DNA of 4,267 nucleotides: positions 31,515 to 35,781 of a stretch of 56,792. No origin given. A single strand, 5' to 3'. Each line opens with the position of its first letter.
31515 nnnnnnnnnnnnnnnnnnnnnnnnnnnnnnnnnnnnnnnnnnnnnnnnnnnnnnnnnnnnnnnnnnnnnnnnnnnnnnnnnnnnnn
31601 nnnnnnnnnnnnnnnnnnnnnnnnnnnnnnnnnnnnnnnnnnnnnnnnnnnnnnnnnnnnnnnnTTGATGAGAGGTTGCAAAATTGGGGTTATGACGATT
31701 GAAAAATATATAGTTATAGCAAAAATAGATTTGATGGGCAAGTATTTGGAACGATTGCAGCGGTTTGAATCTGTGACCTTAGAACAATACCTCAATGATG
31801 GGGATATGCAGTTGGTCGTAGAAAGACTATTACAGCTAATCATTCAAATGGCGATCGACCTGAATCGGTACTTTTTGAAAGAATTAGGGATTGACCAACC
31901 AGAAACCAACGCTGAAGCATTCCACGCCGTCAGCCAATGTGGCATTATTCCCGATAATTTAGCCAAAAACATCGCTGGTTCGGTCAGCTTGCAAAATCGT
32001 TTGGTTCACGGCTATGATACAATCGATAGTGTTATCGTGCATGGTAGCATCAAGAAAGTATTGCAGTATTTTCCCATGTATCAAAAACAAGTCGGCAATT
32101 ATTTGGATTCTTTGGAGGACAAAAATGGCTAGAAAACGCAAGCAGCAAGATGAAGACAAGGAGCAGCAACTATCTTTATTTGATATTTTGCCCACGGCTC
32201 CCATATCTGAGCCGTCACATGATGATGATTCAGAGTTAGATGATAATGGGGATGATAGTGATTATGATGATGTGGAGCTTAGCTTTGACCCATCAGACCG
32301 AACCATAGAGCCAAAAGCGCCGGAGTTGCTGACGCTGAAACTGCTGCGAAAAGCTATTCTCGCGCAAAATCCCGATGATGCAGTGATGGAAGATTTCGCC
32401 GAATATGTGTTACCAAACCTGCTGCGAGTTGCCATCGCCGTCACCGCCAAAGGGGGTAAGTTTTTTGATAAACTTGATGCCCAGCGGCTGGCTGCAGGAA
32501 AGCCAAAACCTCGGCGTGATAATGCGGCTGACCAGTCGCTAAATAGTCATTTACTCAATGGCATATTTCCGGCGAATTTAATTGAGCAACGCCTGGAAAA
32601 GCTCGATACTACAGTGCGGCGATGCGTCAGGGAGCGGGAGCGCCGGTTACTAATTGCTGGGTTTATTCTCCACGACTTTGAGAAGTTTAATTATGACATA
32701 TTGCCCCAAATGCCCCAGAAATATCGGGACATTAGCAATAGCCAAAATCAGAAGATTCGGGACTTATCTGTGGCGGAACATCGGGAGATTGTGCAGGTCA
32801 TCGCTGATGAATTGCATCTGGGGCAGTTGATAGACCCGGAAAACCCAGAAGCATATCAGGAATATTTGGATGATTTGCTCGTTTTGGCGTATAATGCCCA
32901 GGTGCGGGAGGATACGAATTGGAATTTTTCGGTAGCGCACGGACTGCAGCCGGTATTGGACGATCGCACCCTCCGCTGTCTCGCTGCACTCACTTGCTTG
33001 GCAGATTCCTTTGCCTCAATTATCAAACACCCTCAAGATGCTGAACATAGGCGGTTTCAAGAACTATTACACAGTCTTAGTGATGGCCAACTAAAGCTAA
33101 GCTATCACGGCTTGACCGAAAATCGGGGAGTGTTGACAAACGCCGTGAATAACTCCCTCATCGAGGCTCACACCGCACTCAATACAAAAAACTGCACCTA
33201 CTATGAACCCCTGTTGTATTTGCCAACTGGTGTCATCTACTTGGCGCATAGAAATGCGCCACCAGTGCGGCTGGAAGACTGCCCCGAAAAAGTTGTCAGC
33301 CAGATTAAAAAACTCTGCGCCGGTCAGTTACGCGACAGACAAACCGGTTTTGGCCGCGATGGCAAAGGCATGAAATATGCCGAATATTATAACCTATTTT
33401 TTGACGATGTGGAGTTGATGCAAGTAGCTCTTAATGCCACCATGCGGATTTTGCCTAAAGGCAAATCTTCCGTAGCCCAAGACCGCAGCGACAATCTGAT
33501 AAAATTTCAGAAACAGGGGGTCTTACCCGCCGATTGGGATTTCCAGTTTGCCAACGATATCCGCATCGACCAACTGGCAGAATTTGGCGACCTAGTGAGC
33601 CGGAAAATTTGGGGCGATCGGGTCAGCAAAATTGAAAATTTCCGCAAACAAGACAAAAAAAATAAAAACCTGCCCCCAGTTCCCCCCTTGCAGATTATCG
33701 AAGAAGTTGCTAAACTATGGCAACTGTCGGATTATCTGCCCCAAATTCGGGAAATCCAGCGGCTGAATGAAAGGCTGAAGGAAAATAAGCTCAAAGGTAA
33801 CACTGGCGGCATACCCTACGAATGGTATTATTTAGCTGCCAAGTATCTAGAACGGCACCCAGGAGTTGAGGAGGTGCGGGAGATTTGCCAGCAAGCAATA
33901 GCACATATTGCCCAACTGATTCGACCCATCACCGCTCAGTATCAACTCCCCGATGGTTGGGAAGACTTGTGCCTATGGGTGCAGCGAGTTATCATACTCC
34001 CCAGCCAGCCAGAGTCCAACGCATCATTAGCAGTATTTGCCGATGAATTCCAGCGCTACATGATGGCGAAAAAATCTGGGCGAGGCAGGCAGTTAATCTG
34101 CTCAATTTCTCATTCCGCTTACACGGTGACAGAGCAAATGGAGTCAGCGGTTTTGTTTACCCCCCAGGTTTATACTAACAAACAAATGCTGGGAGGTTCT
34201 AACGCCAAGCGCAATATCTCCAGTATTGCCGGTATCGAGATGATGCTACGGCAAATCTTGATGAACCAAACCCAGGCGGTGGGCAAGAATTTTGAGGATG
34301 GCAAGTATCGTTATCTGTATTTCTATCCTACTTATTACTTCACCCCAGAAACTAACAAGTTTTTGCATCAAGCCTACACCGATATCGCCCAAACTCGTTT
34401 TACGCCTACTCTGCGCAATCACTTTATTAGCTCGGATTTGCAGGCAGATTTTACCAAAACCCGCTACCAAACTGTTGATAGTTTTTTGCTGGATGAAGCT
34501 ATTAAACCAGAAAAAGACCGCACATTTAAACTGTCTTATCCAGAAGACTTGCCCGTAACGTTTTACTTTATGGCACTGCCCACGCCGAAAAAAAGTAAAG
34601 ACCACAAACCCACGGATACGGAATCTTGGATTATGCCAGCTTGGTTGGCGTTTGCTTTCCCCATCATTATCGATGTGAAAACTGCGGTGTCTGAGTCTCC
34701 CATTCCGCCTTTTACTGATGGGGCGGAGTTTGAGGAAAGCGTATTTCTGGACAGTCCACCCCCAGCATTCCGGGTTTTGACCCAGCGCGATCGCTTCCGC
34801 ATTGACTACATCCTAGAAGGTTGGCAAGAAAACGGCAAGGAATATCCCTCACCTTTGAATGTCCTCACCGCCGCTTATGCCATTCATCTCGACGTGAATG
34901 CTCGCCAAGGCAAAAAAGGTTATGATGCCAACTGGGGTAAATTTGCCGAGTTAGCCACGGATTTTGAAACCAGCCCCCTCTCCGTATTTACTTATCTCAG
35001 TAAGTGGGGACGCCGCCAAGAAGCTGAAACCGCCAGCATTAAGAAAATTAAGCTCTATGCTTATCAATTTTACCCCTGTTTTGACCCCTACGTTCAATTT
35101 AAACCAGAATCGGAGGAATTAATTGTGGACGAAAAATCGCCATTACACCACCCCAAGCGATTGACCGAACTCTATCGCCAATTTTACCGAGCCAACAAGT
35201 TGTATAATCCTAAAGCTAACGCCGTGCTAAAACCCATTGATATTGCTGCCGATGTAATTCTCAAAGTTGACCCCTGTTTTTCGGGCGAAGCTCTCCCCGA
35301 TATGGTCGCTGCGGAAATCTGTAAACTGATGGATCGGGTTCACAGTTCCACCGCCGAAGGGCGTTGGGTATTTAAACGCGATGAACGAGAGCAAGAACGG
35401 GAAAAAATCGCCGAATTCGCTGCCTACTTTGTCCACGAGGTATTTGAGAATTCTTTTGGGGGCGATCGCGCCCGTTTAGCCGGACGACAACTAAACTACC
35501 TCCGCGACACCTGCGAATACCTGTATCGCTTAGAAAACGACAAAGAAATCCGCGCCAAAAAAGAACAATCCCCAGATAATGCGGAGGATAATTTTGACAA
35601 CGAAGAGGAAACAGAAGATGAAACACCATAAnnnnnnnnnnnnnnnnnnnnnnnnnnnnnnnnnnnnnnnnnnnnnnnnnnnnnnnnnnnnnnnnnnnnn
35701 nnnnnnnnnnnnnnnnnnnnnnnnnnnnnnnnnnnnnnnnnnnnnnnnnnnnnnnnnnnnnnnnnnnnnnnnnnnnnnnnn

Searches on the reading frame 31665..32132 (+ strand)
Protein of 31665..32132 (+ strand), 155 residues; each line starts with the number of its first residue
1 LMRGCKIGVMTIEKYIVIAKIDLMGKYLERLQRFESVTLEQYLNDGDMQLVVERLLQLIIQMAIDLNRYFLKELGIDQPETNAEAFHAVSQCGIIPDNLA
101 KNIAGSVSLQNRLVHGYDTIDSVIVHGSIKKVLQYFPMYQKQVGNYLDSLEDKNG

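Call 9: search_protein_families(library=ncbifam, proteins=[window:31665-32132:+])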
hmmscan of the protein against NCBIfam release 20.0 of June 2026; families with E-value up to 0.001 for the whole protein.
window:31665-32132:+ (155 aa): 1 family
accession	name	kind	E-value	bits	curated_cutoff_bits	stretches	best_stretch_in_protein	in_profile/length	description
NF047751.1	HepT_toxin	equivalog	4.2e-30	104.1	60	1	20-137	1-118/120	type VII toxin-antitoxin system HepT family RNase toxin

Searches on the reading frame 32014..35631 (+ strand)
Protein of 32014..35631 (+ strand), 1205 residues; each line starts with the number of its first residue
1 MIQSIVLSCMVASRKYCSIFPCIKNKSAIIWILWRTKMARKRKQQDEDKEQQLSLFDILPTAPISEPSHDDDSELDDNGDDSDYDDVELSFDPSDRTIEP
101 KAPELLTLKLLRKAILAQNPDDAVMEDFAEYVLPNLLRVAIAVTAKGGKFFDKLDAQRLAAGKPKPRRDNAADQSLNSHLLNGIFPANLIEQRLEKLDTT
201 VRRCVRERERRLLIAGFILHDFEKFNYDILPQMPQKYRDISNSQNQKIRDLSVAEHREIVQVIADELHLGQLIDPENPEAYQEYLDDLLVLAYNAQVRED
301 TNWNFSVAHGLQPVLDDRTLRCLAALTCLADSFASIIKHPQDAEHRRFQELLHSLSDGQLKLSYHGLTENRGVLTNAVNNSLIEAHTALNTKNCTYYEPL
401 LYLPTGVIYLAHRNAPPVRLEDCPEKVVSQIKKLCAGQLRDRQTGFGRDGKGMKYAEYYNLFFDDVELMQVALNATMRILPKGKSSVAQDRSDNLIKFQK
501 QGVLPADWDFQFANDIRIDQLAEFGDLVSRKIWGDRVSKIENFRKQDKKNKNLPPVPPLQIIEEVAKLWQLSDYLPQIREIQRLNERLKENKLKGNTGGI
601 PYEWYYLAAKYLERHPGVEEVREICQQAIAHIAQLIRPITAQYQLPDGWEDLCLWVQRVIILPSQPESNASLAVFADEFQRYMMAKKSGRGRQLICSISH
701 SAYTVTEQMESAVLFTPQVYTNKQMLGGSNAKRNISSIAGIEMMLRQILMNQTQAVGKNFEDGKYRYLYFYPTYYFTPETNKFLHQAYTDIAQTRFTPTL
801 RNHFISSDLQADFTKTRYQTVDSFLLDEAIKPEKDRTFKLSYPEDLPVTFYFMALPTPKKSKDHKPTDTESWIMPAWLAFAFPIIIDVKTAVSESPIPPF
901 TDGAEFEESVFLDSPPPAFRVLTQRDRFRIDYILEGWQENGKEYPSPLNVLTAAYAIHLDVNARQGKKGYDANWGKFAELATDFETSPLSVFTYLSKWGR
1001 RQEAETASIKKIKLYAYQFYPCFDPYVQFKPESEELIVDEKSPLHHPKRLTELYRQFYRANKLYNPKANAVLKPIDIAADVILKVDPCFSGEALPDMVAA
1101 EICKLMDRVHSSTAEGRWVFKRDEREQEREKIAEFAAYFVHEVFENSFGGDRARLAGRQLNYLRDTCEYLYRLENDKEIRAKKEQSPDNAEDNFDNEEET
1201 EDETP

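Call 9: search_protein_families(library=ncbifam, proteins=[window:32014-35631:+])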
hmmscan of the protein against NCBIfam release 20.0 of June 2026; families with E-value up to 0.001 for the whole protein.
window:32014-35631:+ (1205 aa): 1 family
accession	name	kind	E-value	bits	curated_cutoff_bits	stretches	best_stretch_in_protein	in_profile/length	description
TIGR03174.1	cas_Csc3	equivalog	2.2e-293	975.9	60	1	171-1173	1-946/946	type I-D CRISPR-associated protein Cas10d/Csc3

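Call 62: search_dna_similar(collection=plasmids, mode=protein, query=window:32014-35631:+, max_rows=30, max_evalue=1e-50)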
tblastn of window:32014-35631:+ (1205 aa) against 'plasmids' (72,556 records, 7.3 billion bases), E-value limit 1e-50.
Records with a match: 5; places in all: 5; records where one place covers at least 80% of the query: 5.
Best place of each record, by identity: 60-80% 4; <60% 1.
By first word of the organism name: Anabaena 1; Dolichospermum 1; Stanieria 1; Picosynechococcus 1; Pseudanabaena 1.
By predicted mobility (MOB-suite, as given by PLSDB): non-mobilizable 3; conjugative 1; mobilizable 1.
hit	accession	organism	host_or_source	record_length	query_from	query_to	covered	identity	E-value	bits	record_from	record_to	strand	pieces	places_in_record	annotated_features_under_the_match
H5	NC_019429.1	Anabaena sp. 90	-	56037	88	1178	91%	69.5%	0e+0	1459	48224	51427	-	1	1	cas10d: type I-D CRISPR-associated protein Cas10d/Csc3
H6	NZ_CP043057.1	Dolichospermum sp. UHCC 0315A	DNA sample,Gulf of Finland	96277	118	1186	89%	69.3%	0e+0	1441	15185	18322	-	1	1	cas10d: type I-D CRISPR-associated protein Cas10d/Csc3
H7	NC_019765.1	Stanieria cyanosphaera PCC 7437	-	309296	88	1187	91%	65.3%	0e+0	1393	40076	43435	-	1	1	cas10d: type I-D CRISPR-associated protein Cas10d/Csc3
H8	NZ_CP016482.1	Picosynechococcus sp. PCC 7117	cell culture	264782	89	1178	90%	62.8%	0e+0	1290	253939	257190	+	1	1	cas10d: type I-D CRISPR-associated protein Cas10d/Csc3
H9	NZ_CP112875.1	Pseudanabaena galeata CCNP1313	-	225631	118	1187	89%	44.8%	0e+0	818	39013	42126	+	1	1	cas10d: type I-D CRISPR-associated protein Cas10d/Csc3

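Call 63: get_annotated_region(hit=H5, flank=20000)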
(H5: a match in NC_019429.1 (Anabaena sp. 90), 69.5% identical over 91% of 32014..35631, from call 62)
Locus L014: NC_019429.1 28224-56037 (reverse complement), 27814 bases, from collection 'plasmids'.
description: Anabaena sp. 90 plasmid pANA02, complete sequence
organism: Anabaena sp. 90 (NCBI taxid 46234)
taxonomy: Bacteria; Cyanobacteriota; Cyanophyceae; Nostocales; Nostocaceae; Anabaena; Anabaena sp. 90
host: -; source: -; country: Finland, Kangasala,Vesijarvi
typing (MOB-suite, as given by PLSDB): non-mobilizable
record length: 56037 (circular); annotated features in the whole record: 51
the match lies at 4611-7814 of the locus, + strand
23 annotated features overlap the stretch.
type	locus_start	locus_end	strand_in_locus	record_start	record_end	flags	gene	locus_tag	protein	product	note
CDS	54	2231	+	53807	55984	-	cas3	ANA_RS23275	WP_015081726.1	type I-D CRISPR-associated helicase Cas3'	GO:0043571 - maintenance of CRISPR repeat elements [Evidence IEA]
CDS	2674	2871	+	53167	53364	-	-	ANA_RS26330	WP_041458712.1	hypothetical protein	-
CDS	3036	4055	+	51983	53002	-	-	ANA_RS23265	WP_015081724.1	PDDEXK nuclease domain-containing protein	-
CDS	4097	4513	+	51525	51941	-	-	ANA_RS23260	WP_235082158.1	HepT-like ribonuclease domain-containing protein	-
CDS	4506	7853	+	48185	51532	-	cas10d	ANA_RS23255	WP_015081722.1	type I-D CRISPR-associated protein Cas10d/Csc3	-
CDS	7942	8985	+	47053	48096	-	cas7d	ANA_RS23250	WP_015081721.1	type I-D CRISPR-associated protein Cas7/Csc2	-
CDS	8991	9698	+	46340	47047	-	cas5d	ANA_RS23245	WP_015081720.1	type I-D CRISPR-associated protein Cas5/Csc1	-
CDS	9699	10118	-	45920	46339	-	-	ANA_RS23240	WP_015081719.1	hypothetical protein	-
CDS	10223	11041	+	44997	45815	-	cas6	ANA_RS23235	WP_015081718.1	CRISPR-associated endoribonuclease Cas6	GO:0043571 - maintenance of CRISPR repeat elements [Evidence IEA]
CDS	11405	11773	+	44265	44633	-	-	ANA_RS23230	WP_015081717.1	four helix bundle protein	-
CDS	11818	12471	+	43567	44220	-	cas4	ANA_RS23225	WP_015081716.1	CRISPR-associated protein Cas4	GO:0043571 - maintenance of CRISPR repeat elements [Evidence IEA]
CDS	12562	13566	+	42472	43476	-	cas1d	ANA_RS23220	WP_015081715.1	type I-D CRISPR-associated endonuclease Cas1d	GO:0043571 - maintenance of CRISPR repeat elements [Evidence IEA]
CDS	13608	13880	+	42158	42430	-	cas2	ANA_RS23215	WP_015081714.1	CRISPR-associated endonuclease Cas2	GO:0043571 - maintenance of CRISPR repeat elements [Evidence IEA]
CDS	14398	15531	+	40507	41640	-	-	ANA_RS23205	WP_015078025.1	ISAs1-like element ISAsp2 family transposase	-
CDS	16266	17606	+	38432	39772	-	-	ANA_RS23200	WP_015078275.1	IS4-like element ISAsp3 family transposase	-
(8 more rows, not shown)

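Call 64: get_annotated_region(hit=H6, flank=20000)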
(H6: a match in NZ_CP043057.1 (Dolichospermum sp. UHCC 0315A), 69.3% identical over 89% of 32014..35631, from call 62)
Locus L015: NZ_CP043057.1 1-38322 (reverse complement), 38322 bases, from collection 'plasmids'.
description: Dolichospermum sp. UHCC 0315A plasmid pUHCC0315a, complete sequence
organism: Dolichospermum sp. UHCC 0315A (NCBI taxid 1914871)
taxonomy: Bacteria; Cyanobacteriota; Cyanophyceae; Nostocales; Aphanizomenonaceae; Dolichospermum; Dolichospermum sp. UHCC 0315A
host: -; source: DNA sample,Gulf of Finland; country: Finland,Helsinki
typing (MOB-suite, as given by PLSDB): non-mobilizable
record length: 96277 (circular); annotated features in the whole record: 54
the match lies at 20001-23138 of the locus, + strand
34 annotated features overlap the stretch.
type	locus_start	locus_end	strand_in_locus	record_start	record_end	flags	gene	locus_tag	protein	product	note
CDS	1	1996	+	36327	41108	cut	-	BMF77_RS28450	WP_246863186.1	DUF3854 domain-containing protein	-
CDS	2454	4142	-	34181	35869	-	-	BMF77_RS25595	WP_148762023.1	IS1634 family transposase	-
CDS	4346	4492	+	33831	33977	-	-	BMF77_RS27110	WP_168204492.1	hypothetical protein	-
CDS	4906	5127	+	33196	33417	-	-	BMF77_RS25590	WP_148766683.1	hypothetical protein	-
CDS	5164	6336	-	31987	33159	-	-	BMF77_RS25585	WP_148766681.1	cupin domain-containing protein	-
CDS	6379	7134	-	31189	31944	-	-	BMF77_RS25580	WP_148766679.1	hypothetical protein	-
CDS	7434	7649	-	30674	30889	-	-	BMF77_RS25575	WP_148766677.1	hypothetical protein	-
CDS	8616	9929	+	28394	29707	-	-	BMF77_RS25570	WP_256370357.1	IS1634 family transposase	-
CDS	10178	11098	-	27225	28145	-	-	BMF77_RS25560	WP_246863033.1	tyrosine-type recombinase/integrase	GO:0015074 - DNA integration [Evidence IEA]; GO:0006310 - DNA recombination [Evidence IEA]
CDS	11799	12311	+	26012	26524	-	-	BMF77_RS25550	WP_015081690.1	hypothetical protein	-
CDS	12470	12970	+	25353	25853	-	-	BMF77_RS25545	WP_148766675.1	helix-turn-helix domain-containing protein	-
CDS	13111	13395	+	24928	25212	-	-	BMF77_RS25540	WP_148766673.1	hypothetical protein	-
CDS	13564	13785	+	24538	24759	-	-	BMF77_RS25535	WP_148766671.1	DNA-binding protein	-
CDS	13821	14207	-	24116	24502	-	-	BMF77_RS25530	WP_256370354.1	transposase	-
CDS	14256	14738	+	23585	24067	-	-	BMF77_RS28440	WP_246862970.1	helix-turn-helix domain-containing protein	-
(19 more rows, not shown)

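Call 65: get_annotated_region(hit=H7, flank=20000)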
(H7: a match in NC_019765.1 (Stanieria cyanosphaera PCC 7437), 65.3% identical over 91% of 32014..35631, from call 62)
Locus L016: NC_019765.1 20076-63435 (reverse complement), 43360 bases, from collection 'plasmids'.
description: Stanieria cyanosphaera PCC 7437 plasmid pSTA7437.01, complete sequence
organism: Stanieria cyanosphaera PCC 7437 (NCBI taxid 111780)
taxonomy: Bacteria; Cyanobacteriota; Cyanophyceae; Pleurocapsales; Dermocarpellaceae; Stanieria; Stanieria cyanosphaera; Stanieria cyanosphaera PCC 7437
host: -; source: -; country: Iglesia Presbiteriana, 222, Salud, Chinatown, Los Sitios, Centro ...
typing (MOB-suite, as given by PLSDB): conjugative; relaxase MOBP; mating-pair formation MPF_T
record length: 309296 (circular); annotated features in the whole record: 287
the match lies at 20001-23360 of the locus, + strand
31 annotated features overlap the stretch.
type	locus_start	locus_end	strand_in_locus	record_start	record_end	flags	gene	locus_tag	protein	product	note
CDS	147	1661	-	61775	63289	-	-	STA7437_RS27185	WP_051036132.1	RHS repeat protein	-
CDS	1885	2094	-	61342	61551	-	-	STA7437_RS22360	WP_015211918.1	hypothetical protein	-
CDS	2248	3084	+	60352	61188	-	-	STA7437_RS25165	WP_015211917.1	hypothetical protein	-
CDS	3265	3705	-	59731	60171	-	-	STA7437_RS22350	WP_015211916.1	hypothetical protein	-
CDS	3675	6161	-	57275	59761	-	-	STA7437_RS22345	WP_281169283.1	RHS repeat-associated core domain-containing protein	-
CDS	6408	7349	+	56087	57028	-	-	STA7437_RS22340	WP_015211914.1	vanadium-dependent haloperoxidase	-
CDS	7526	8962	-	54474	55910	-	-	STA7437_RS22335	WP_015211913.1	hypothetical protein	-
CDS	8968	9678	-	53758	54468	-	-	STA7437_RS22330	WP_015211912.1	hypothetical protein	-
CDS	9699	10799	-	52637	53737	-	-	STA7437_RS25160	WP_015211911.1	hypothetical protein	-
CDS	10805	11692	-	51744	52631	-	-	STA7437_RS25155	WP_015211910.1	hypothetical protein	-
CDS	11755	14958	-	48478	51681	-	-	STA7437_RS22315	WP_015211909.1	hypothetical protein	-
CDS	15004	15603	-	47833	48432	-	-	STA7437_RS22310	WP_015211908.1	hypothetical protein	-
CDS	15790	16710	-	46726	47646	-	-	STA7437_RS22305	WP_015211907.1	WYL domain-containing protein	-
CDS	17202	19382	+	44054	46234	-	cas3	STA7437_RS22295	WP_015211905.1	type I-D CRISPR-associated helicase Cas3'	GO:0043571 - maintenance of CRISPR repeat elements [Evidence IEA]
CDS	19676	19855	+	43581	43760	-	-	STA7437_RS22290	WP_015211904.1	DUF433 domain-containing protein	-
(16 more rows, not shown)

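Call 66: get_annotated_region(hit=H8, flank=20000)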
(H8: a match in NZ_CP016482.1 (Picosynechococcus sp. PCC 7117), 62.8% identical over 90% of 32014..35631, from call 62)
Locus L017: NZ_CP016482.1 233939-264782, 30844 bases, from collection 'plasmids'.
description: Picosynechococcus sp. PCC 7117 plasmid unnamed5
organism: Picosynechococcus sp. PCC 7117 (NCBI taxid 195498)
taxonomy: Bacteria; Cyanobacteriota; Cyanophyceae; Chroococcales; Geminocystaceae; Picosynechococcus; Picosynechococcus sp. PCC 7117
host: -; source: cell culture; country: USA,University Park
typing (MOB-suite, as given by PLSDB): mobilizable; relaxase MOBF
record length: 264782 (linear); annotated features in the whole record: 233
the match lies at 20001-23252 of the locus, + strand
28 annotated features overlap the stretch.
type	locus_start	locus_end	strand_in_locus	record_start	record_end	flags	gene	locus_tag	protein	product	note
CDS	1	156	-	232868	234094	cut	-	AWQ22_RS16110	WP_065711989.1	WYL domain-containing protein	-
CDS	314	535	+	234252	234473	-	-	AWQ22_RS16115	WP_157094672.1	hypothetical protein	-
CDS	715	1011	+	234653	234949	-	csx18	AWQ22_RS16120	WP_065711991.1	CRISPR-associated protein Csx18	-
CDS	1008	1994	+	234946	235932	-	cas1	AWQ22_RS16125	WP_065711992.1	CRISPR-associated endonuclease Cas1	GO:0043571 - maintenance of CRISPR repeat elements [Evidence IEA]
CDS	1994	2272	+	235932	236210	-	cas2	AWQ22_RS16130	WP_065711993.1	CRISPR-associated endonuclease Cas2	GO:0043571 - maintenance of CRISPR repeat elements [Evidence IEA]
CDS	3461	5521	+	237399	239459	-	-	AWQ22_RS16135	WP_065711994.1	DNA phosphorothioation-associated putative methyltransferase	-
CDS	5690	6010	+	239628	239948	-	-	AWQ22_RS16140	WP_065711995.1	type II toxin-antitoxin system HigB family toxin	-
CDS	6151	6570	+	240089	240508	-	-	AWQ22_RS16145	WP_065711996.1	transcriptional regulator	-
CDS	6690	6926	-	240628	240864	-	-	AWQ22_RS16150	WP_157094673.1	hypothetical protein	-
CDS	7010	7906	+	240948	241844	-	-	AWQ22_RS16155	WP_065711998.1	HNH endonuclease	-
CDS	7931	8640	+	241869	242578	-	-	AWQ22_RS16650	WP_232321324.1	IS1 family transposase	-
CDS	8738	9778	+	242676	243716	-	-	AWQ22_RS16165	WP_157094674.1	competence protein CoiA family protein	-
CDS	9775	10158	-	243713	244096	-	-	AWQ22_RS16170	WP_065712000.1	3'-5' exonuclease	-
CDS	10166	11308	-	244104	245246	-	-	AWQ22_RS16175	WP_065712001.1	UvrD-helicase domain-containing protein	-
CDS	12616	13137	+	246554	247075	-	-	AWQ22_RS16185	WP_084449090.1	DUF2442 domain-containing protein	-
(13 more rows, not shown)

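Call 67: get_annotated_region(hit=H9, flank=20000)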
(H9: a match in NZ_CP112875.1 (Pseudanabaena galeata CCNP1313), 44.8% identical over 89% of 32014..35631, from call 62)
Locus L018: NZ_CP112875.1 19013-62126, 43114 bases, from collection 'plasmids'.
description: Pseudanabaena galeata CCNP1313 plasmid pPg_01, complete sequence
organism: Pseudanabaena galeata CCNP1313 (NCBI taxid 2602720)
taxonomy: Bacteria; Cyanobacteriota; Cyanophyceae; Pseudanabaenales; Pseudanabaenaceae; Pseudanabaena; Pseudanabaena galeata; Pseudanabaena galeata CCNP1313
host: -; source: -; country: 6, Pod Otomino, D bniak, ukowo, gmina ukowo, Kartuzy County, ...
typing (MOB-suite, as given by PLSDB): non-mobilizable
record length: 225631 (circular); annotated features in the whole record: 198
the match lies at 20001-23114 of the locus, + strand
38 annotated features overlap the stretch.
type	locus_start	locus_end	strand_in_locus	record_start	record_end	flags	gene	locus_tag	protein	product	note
CDS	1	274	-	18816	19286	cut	-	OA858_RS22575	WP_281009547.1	hypothetical protein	-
CDS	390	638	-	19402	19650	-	-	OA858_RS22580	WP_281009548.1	hypothetical protein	-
CDS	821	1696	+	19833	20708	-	-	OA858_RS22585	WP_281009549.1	alpha/beta hydrolase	-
CDS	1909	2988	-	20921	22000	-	-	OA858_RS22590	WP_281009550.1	Fic family protein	-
CDS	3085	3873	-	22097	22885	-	-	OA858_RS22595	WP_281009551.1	hypothetical protein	-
CDS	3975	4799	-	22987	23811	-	-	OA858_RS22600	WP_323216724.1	DUF4435 domain-containing protein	-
CDS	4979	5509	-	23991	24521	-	-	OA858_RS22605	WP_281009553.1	GUN4 domain-containing protein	-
CDS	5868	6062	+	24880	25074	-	-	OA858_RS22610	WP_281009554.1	hypothetical protein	-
CDS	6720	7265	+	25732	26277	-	-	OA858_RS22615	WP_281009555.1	hypothetical protein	-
CDS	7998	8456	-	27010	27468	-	-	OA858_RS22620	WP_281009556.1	DNA phosphorothioation-associated protein 4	-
CDS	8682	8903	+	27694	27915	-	-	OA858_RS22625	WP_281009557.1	hypothetical protein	-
CDS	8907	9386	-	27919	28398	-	-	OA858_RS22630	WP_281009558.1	hypothetical protein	-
CDS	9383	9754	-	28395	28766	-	-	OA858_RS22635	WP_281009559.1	nucleotidyltransferase domain-containing protein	-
CDS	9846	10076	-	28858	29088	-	-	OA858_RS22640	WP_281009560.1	Uma2 family endonuclease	-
CDS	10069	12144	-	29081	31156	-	-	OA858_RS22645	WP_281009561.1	AAA family ATPase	GO:0006302 - double-strand break repair [Evidence IEA]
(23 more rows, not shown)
